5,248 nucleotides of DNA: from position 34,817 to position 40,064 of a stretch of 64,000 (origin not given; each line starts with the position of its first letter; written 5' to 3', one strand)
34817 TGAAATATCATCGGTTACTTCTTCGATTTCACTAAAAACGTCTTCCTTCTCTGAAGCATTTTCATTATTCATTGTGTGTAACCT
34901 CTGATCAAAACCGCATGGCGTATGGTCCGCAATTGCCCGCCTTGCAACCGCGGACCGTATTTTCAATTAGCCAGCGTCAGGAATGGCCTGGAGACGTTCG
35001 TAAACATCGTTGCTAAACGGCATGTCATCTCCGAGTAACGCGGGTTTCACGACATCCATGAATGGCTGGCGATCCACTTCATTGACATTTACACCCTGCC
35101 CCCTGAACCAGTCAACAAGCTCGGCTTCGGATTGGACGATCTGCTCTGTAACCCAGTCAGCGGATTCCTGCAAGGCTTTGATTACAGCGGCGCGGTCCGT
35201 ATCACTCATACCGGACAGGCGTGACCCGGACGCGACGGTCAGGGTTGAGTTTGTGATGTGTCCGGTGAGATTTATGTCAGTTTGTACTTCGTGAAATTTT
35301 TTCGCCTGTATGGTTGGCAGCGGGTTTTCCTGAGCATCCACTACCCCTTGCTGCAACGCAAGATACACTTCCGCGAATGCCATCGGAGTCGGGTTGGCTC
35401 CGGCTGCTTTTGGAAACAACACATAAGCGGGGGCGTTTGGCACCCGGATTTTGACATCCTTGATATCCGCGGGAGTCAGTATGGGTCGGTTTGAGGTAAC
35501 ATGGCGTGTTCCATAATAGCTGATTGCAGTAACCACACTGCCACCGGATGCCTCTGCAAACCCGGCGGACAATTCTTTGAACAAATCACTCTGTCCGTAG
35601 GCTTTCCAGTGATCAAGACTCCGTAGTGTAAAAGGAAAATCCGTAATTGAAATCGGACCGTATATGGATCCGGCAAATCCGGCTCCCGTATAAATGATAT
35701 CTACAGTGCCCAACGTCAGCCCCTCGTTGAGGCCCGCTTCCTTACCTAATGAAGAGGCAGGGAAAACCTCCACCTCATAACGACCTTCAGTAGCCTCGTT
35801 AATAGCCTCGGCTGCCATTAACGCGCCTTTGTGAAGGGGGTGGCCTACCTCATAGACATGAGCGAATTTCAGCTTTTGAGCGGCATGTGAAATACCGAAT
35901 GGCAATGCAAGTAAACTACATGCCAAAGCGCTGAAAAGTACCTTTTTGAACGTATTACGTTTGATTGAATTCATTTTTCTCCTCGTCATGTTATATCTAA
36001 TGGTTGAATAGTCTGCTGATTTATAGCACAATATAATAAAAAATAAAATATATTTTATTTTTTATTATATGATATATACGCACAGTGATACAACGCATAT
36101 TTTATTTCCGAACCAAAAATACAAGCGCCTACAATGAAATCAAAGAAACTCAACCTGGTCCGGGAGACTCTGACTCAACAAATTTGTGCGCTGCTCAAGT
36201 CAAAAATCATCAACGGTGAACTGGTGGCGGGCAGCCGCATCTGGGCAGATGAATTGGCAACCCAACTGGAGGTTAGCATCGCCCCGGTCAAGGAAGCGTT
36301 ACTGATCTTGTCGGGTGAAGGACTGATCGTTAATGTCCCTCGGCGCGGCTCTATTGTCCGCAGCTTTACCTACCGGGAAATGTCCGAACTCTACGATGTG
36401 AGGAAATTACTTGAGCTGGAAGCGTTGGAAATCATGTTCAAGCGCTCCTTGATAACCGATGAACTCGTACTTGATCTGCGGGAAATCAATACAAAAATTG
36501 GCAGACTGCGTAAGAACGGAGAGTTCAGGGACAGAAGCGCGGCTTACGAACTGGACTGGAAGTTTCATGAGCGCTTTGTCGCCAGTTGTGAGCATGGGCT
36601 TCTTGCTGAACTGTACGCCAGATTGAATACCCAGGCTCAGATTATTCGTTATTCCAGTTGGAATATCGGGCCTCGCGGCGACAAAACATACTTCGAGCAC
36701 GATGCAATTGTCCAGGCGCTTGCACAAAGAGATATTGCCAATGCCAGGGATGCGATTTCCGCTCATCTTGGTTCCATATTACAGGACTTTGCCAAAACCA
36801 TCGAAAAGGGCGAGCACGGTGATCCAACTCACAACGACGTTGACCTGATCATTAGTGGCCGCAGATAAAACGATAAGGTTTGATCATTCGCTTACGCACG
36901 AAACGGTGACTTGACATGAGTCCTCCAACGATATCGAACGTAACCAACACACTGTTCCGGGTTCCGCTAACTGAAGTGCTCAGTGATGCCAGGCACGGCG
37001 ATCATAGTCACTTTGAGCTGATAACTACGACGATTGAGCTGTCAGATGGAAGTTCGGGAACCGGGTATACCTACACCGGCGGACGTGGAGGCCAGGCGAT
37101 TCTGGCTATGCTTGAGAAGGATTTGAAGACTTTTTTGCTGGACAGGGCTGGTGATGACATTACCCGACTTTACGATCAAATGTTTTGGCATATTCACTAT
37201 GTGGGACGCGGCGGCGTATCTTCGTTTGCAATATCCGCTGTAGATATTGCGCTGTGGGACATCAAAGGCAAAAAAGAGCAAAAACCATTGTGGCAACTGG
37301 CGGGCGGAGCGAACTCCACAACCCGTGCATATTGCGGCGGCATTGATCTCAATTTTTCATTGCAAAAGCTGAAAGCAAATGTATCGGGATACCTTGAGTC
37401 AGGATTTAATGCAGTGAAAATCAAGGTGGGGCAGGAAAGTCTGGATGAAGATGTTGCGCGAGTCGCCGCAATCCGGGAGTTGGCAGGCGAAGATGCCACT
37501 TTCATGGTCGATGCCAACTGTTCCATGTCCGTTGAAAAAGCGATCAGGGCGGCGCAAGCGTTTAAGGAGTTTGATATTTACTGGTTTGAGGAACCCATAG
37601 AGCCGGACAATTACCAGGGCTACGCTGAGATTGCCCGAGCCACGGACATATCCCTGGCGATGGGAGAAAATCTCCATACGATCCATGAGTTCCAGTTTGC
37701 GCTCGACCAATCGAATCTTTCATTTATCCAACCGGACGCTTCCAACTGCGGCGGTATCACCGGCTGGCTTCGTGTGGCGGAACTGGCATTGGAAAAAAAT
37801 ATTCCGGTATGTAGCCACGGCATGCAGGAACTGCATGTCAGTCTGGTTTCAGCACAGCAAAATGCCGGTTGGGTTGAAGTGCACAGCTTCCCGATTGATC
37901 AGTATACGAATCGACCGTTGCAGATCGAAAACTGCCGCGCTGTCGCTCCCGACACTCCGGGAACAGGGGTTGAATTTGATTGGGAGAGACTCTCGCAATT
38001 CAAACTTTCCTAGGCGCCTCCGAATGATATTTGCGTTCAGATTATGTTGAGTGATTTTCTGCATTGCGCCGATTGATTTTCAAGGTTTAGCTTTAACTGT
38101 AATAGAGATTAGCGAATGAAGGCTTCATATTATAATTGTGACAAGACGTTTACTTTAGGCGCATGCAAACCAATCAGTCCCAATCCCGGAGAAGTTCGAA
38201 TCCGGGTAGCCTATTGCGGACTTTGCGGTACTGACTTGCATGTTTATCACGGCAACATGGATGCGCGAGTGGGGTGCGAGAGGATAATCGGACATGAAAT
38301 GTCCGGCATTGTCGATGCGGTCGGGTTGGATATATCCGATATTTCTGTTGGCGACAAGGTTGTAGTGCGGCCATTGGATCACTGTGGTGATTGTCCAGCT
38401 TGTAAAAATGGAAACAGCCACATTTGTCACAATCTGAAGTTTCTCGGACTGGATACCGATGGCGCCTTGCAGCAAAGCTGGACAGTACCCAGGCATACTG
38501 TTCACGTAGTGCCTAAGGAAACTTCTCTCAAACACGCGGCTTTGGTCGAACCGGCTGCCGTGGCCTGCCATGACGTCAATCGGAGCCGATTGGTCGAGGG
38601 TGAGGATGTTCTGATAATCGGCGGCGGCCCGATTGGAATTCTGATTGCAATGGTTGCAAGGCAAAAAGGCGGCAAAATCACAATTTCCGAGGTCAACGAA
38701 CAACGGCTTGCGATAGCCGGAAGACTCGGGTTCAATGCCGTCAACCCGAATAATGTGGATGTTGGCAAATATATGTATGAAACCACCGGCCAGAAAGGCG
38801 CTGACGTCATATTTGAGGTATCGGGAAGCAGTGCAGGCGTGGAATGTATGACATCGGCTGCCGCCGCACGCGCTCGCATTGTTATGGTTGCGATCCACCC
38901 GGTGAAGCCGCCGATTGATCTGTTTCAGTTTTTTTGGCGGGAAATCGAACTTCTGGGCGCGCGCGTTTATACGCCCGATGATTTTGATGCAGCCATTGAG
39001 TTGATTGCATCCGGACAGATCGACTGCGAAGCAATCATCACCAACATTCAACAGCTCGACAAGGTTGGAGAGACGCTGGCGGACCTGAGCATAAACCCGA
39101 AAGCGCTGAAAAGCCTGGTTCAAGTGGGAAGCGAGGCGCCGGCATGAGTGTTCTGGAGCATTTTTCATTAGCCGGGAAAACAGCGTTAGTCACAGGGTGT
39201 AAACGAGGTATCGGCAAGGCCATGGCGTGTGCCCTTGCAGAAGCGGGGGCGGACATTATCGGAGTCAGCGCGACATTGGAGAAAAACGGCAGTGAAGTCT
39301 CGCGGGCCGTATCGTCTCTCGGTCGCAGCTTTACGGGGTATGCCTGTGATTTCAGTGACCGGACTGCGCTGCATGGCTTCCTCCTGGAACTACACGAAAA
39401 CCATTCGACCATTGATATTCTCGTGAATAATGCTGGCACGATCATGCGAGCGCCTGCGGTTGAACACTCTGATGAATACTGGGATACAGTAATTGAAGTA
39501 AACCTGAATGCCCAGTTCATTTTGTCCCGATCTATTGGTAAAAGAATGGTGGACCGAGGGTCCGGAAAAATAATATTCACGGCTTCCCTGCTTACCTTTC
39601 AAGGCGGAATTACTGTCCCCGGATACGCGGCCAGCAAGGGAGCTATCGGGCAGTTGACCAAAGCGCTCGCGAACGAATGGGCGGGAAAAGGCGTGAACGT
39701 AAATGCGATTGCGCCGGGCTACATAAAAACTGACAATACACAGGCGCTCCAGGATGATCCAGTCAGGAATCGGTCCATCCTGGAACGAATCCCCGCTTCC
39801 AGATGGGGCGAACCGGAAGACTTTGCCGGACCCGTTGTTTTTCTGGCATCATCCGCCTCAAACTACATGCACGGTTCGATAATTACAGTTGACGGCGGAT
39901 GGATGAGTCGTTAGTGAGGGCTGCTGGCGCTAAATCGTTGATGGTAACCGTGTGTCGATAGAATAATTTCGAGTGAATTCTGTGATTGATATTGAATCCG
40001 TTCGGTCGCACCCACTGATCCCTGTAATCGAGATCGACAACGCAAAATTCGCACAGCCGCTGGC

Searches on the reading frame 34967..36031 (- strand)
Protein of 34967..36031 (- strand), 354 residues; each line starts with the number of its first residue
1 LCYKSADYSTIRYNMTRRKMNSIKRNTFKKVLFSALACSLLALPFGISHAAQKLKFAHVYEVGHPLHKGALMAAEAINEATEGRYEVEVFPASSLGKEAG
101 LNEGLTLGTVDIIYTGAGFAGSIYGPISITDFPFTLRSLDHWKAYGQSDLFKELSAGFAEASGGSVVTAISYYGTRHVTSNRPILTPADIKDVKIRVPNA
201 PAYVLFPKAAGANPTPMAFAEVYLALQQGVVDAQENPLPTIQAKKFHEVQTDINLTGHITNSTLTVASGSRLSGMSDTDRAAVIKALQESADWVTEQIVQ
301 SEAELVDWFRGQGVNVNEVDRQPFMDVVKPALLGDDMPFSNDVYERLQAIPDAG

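Call 75: search_protein_families(library=pfam, proteins=[window:34967-36031:-], max_evalue=0.00001)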
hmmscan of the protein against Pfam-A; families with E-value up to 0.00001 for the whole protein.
window:34967-36031:- (354 aa): 1 family
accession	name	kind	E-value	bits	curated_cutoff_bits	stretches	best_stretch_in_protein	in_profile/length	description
PF03480.18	DctP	-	2.4e-67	227.7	23.4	1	56-331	1-278/286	Bacterial extracellular solute-binding protein, family 7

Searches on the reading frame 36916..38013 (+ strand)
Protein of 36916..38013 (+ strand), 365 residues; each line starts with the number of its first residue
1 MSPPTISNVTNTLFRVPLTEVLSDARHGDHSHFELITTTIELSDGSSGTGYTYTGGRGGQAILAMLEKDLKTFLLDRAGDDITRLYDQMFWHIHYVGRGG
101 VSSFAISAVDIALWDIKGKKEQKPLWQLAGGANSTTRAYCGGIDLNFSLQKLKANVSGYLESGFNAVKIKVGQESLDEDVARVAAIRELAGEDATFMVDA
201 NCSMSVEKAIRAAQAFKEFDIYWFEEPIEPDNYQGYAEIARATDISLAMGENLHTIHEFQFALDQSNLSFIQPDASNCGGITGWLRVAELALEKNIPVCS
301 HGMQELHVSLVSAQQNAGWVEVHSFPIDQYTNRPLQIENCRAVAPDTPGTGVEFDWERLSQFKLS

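Call 75: search_protein_families(library=pfam, proteins=[window:36916-38013:+], max_evalue=0.00001)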
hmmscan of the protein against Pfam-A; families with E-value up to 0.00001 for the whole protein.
window:36916-38013:+ (365 aa): 2 families
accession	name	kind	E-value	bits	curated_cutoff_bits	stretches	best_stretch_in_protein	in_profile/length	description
PF13378.12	MR_MLE_C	-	1.9e-60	204.7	29.4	1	152-357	2-218/219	Enolase C-terminal domain-like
PF02746.21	MR_MLE_N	-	2.7e-12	47.4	22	1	34-130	27-117/117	Mandelate racemase / muconate lactonizing enzyme, N-terminal domain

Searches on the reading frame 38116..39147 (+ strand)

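Call 75: search_protein_families(library=pfam, proteins=[window:38116-39147:+], max_evalue=0.00001)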
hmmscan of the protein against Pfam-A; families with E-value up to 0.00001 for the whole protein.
window:38116-39147:+ (343 aa): 2 families
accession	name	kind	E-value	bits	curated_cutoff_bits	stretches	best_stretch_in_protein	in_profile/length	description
PF08240.17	ADH_N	-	1.9e-27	96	23.5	1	24-133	2-103/104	Alcohol dehydrogenase GroES-like domain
PF00107.32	ADH_zinc_N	-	2.2e-20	73.4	31.8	1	172-298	1-128/129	Zinc-binding dehydrogenase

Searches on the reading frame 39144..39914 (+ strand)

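Call 75: search_protein_families(library=pfam, proteins=[window:39144-39914:+], max_evalue=0.00001)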
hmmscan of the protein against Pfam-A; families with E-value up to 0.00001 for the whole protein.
window:39144-39914:+ (256 aa): 4 families
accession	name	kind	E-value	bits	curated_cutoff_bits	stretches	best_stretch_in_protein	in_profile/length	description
PF13561.12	adh_short_C2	-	8.7e-54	183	27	1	20-253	5-235/236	Enoyl-(Acyl carrier protein) reductase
PF00106.31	adh_short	-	2.9e-52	177.4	26.6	1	12-205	1-193/195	short chain dehydrogenase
PF08659.16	KR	-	6.6e-13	49.4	22.6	1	13-194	2-178/180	KR domain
PF23441.1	SDR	-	7.1e-07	29.3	27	1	9-252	5-254/258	SDR-like rossmann domain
